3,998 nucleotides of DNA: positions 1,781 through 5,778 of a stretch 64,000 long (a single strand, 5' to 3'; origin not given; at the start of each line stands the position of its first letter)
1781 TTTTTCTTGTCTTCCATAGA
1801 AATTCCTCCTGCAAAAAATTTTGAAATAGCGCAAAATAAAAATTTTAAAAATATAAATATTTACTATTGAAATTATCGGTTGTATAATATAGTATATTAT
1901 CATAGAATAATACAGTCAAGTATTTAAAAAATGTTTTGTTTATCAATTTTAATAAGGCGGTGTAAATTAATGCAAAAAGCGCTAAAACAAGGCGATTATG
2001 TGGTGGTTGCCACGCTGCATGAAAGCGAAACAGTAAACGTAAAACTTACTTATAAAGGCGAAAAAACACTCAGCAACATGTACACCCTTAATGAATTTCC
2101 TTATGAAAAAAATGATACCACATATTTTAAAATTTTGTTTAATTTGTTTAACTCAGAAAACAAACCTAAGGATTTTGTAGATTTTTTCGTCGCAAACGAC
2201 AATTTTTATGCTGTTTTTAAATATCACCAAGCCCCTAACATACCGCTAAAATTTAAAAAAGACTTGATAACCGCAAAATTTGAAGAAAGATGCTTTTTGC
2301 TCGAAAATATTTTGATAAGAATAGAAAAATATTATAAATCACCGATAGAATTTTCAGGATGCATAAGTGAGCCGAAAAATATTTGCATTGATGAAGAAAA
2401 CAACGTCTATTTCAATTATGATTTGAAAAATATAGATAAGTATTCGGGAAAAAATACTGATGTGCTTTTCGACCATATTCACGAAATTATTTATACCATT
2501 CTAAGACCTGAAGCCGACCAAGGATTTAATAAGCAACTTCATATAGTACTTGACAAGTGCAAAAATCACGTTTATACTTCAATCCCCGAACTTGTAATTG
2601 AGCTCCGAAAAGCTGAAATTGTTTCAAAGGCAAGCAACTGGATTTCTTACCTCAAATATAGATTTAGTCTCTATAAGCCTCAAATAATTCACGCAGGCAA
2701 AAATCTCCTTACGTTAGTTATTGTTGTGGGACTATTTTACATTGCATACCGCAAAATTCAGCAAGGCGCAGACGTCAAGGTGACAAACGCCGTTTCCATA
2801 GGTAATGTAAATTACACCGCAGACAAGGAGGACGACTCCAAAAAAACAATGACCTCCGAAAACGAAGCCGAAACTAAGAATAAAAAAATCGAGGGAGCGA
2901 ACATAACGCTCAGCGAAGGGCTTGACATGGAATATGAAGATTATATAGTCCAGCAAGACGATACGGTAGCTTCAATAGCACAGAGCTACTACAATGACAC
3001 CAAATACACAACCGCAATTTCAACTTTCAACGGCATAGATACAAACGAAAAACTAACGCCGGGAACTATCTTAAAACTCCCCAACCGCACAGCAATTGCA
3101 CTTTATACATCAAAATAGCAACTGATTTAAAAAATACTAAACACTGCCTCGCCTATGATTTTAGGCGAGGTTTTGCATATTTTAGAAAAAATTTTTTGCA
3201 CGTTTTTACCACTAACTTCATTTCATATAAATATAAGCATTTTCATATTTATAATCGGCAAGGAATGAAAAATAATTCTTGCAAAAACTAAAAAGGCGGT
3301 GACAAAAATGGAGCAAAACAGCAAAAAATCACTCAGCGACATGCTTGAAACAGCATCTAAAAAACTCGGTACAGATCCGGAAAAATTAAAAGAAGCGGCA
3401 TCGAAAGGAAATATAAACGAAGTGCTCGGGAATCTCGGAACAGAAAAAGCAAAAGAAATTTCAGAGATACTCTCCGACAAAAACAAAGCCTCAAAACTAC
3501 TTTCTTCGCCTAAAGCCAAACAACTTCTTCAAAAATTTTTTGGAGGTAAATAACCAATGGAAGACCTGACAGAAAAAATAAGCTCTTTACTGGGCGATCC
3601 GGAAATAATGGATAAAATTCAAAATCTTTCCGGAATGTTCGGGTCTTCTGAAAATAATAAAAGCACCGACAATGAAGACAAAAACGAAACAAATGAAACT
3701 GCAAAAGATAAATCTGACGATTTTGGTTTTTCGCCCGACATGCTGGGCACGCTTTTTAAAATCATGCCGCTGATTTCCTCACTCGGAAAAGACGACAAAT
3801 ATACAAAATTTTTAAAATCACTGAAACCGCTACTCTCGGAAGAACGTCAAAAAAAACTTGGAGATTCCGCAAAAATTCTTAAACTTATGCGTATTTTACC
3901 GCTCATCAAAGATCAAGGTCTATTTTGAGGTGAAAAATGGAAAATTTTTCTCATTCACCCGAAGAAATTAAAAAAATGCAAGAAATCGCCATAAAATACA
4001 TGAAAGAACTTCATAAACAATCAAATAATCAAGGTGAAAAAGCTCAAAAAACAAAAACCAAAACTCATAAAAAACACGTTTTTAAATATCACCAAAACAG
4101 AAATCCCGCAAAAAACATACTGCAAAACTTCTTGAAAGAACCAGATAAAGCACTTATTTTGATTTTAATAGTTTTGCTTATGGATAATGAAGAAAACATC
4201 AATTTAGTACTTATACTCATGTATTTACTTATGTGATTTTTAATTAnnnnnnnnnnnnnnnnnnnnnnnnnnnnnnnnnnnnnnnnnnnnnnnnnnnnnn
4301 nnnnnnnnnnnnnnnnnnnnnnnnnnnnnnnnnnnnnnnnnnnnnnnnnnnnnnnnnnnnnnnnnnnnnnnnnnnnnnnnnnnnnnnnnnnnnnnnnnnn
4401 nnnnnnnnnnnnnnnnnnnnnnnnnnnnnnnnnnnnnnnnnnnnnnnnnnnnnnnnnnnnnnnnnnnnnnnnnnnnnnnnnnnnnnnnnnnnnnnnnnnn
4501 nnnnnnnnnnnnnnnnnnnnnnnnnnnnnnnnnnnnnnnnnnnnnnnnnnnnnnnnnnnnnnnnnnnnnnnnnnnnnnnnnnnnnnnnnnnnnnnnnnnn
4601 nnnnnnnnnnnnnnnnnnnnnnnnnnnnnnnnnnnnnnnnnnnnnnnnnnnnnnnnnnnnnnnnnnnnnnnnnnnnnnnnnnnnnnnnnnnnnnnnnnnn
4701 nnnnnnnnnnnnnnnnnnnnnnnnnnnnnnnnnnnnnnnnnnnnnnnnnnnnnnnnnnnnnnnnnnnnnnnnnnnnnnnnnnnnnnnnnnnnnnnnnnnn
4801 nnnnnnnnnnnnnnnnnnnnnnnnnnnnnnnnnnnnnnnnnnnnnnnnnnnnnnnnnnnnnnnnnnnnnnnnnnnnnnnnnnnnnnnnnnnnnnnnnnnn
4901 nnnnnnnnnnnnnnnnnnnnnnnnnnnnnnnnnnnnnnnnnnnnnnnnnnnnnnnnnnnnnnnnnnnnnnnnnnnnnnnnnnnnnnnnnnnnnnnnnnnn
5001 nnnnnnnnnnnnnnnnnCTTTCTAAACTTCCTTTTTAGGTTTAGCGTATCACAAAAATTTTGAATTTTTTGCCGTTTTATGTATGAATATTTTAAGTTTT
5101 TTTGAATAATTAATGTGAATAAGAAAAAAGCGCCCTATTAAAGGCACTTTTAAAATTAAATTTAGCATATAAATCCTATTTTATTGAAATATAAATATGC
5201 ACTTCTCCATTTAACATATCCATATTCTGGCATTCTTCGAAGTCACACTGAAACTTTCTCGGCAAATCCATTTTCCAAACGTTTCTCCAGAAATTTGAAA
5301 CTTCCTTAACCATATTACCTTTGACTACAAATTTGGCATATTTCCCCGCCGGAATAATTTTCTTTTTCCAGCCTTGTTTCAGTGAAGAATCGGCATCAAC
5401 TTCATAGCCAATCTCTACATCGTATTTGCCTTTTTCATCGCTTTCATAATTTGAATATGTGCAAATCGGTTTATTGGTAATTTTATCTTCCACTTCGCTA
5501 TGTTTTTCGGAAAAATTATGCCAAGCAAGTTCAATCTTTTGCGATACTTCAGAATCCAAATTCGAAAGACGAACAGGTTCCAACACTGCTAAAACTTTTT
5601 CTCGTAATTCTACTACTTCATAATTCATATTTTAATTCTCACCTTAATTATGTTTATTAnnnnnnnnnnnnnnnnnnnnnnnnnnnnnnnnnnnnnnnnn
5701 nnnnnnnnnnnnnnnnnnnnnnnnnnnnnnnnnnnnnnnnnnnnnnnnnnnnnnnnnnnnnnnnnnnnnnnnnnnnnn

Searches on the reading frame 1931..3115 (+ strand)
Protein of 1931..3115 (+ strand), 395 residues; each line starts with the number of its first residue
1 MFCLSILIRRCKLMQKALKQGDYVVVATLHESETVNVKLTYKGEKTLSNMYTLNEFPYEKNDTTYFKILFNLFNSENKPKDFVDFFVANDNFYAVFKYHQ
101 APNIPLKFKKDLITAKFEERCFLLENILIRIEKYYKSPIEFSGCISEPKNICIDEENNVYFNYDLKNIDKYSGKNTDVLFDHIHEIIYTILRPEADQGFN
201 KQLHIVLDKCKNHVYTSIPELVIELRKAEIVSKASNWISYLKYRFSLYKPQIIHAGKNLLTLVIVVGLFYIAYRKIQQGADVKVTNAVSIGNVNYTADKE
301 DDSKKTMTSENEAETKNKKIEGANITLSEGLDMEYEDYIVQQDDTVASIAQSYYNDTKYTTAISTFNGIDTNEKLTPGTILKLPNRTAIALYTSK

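Call 31: search_protein_families(library=pfam, proteins=[window:1931-3115:+], max_evalue=0.001)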
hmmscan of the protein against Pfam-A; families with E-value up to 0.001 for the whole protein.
window:1931-3115:+ (395 aa): 1 family
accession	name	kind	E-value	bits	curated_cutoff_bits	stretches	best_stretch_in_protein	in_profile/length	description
PF01476.26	LysM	-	1.6e-05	25.2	20.9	1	338-384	1-43/43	LysM domain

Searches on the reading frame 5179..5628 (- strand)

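Call 31: search_protein_families(library=pfam, proteins=[window:5179-5628:-], max_evalue=0.001)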
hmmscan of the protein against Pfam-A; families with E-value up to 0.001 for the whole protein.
window:5179-5628:- (150 aa): 2 families
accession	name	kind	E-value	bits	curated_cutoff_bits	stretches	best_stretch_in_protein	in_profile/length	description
PF14526.11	Cass2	-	1.7e-20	74.2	27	1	19-149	15-150/150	Integron-associated effector binding protein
PF06445.20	GyrI-like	-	3e-13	50.8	26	1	1-149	1-154/155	GyrI-like small molecule binding domain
